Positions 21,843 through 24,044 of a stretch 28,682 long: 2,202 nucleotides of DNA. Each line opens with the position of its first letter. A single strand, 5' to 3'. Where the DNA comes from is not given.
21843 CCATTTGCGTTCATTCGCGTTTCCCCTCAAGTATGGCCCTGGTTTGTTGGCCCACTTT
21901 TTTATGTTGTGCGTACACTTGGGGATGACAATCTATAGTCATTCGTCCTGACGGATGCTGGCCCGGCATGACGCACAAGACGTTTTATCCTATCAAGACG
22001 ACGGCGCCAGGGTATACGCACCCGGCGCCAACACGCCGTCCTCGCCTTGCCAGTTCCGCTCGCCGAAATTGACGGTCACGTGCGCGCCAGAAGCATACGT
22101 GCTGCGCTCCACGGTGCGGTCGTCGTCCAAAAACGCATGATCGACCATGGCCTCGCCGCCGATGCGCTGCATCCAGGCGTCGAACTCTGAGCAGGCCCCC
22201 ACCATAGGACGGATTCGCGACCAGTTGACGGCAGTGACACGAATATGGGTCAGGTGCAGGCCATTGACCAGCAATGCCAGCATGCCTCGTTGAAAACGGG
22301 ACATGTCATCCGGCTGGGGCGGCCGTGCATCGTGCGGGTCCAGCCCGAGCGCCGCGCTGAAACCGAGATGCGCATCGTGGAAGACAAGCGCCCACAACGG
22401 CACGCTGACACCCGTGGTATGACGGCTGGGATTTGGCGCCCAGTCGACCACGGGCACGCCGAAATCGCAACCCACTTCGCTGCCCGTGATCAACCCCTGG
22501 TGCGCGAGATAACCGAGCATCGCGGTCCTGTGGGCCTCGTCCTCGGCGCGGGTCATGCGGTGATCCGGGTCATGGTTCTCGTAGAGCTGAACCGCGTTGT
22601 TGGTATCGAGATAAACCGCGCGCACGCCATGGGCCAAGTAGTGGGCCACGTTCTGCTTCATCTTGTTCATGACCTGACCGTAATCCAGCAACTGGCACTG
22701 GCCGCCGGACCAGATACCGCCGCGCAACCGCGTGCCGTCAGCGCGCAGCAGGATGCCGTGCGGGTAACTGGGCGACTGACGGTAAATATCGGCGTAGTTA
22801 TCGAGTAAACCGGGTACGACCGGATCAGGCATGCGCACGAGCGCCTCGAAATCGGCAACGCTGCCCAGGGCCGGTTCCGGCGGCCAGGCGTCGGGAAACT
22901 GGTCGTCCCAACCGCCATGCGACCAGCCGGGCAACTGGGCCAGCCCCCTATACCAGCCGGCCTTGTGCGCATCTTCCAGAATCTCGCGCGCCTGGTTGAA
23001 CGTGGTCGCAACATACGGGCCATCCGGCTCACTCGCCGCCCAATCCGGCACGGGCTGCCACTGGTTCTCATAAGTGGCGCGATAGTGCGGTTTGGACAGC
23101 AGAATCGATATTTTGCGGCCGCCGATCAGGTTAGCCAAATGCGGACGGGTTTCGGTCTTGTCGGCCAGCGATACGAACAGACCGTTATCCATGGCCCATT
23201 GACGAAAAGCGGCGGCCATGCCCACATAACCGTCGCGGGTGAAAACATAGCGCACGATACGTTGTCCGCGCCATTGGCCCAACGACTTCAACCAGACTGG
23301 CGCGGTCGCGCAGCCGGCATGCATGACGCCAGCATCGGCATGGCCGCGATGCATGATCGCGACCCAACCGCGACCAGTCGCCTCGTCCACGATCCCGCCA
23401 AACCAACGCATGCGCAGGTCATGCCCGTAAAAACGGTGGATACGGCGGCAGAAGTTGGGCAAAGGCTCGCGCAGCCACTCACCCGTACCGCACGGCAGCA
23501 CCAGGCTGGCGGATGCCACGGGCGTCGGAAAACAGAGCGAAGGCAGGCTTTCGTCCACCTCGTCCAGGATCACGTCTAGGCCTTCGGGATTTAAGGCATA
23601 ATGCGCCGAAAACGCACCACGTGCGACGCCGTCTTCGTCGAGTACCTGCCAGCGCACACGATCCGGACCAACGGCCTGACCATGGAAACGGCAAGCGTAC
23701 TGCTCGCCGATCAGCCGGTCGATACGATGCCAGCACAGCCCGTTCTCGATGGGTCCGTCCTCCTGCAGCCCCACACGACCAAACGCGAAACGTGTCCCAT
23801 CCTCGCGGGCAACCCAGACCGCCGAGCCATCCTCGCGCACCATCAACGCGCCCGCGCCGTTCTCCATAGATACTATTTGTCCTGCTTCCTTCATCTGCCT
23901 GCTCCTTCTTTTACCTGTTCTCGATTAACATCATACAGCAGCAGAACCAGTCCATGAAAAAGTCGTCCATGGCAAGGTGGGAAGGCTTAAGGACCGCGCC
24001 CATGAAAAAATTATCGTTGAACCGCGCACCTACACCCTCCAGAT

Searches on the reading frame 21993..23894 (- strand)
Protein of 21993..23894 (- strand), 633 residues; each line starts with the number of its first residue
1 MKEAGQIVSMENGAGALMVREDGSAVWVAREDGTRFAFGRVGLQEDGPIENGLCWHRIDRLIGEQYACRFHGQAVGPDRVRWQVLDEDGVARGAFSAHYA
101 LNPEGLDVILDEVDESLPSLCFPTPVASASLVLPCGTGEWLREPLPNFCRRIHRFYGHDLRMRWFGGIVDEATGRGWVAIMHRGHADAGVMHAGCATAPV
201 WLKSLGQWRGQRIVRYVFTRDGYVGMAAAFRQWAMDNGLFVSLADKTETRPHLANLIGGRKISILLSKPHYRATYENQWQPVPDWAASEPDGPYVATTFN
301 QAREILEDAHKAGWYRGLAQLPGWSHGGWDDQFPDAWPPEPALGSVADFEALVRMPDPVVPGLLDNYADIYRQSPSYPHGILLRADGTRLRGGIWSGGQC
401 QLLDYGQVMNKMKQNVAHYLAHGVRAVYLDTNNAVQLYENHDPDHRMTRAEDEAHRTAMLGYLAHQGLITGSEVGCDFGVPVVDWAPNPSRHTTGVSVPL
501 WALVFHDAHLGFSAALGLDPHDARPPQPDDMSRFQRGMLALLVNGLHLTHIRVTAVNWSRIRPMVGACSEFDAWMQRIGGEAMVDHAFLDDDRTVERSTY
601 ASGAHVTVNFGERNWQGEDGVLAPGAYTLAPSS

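Call 3: search_protein_families(library=pfam, proteins=[window:21993-23894:-], max_evalue=0.01)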
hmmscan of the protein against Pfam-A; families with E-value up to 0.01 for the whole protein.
window:21993-23894:- (633 aa): 2 families
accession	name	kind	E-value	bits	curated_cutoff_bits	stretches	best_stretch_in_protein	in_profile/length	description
PF18952.6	DUF5696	-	6.5e-16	58.4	25.6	1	294-478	261-456/612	Family of unknown function (DUF5696)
PF11308.14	Glyco_hydro_129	-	1.2e-09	38.1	25.6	1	405-486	94-173/324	Glycosyl hydrolases related to GH101 family, GH129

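Call 4: search_protein_families(library=ncbifam, proteins=[window:21993-23894:-], max_evalue=0.01)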
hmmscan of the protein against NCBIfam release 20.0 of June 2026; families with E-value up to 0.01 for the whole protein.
window:21993-23894:- (633 aa): 0 families
